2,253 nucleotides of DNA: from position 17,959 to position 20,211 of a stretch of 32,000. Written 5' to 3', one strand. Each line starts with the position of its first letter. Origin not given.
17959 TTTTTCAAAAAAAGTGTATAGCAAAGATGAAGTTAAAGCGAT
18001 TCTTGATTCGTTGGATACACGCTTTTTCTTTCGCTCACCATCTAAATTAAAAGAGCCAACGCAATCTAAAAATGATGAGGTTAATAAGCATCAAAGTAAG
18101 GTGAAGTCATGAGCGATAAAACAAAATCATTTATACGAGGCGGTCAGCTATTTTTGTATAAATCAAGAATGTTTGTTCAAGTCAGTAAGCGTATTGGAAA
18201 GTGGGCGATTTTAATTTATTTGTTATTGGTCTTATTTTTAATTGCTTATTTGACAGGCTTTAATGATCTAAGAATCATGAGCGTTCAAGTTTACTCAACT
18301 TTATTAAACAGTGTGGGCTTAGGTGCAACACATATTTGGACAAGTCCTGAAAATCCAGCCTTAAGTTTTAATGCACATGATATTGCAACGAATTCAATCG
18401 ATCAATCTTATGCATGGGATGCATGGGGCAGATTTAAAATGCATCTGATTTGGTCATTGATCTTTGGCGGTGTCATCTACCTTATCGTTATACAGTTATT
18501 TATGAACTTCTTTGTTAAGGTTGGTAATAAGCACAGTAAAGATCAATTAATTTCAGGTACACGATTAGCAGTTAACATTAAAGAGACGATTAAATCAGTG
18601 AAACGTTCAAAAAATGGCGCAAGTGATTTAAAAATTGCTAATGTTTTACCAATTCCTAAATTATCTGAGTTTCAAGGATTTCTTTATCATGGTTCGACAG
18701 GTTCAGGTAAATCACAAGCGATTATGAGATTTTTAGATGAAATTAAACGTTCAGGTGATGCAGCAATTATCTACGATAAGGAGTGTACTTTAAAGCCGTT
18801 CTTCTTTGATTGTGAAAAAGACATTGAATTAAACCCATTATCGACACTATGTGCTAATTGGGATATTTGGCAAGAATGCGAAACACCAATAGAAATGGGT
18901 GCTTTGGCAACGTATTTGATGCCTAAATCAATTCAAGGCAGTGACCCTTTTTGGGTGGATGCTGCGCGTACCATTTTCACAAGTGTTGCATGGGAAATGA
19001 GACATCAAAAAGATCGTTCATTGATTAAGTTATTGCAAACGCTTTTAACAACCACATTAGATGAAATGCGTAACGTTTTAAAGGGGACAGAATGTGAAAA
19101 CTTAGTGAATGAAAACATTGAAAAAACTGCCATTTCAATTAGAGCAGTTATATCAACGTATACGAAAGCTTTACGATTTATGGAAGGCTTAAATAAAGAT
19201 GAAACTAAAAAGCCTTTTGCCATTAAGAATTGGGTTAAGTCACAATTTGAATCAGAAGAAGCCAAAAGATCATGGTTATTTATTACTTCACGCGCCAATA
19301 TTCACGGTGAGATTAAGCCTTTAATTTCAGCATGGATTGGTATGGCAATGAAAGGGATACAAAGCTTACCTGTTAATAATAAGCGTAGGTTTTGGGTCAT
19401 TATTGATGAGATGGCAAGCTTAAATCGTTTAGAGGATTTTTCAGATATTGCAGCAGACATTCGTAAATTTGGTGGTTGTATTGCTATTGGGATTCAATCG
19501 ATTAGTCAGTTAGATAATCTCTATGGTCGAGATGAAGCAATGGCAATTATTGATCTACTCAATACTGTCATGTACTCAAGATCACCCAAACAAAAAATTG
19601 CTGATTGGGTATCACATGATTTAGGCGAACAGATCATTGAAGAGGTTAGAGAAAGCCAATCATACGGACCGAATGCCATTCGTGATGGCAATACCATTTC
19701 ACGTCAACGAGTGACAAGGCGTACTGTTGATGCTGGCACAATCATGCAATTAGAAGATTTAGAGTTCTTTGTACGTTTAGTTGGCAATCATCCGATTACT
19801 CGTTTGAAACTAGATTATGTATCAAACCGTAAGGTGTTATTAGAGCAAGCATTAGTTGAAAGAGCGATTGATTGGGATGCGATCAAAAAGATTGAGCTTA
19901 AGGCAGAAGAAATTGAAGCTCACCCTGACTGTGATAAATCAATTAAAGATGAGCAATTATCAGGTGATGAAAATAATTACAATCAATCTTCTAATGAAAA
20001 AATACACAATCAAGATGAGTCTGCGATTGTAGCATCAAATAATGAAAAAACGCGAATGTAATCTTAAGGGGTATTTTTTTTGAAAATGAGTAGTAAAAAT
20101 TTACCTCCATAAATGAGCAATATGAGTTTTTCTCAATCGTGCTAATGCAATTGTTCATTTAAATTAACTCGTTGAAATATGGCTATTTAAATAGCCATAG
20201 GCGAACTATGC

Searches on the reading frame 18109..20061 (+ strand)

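Call 6: search_protein_families(library=ncbifam, proteins=[window:18109-20061:+], max_evalue=0.01)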
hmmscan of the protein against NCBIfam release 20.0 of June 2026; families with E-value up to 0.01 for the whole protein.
window:18109-20061:+ (650 aa): 10 families
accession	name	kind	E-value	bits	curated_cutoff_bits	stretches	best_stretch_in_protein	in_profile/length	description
TIGR02759.1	TraD_Ftype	equivalog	1.6e-197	657.8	521.35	1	8-585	1-564/566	type IV conjugative transfer system coupling protein TraD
NF010254.0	PRK13700.1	subfamily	2.8e-115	386.4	1221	1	1-605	1-597/735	F-type conjugal transfer protein TraD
NF045973.1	conju_CD1115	equivalog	7.7e-16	58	250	1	427-570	292-435/442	VirD4-like conjugal transfer protein, CD1115 family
NF010450.0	PRK13876.1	subfamily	5e-10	38.2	674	1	423-637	397-611/667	IncP-type conjugal transfer protein TraG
NF041326.1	Bacteroid_MobC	subfamily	9e-09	34.2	900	1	424-599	454-621/655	conjugal transfer protein MobC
NF010394.0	PRK13822.1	subfamily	1.6e-08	33.8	443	1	410-563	461-614/643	conjugal transfer coupling protein TraG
TIGR02767.1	TraG-Ti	equivalog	8.2e-08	31.5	686.2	1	391-534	430-573/623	Ti-type conjugative transfer system protein TraG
NF010424.0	PRK13850.1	equivalog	4.9e-06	25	681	1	419-576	381-536/670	type IV secretion system ATPase VirD4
TIGR03743.1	SXT_TraD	subfamily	4e-05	22.3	366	1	416-561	476-627/636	conjugative transfer system coupling protein TraD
NF040679.1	halocin_of_epi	equivalog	0.0079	15.8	200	0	501-641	42-181/243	halocin C8 precursor-like protein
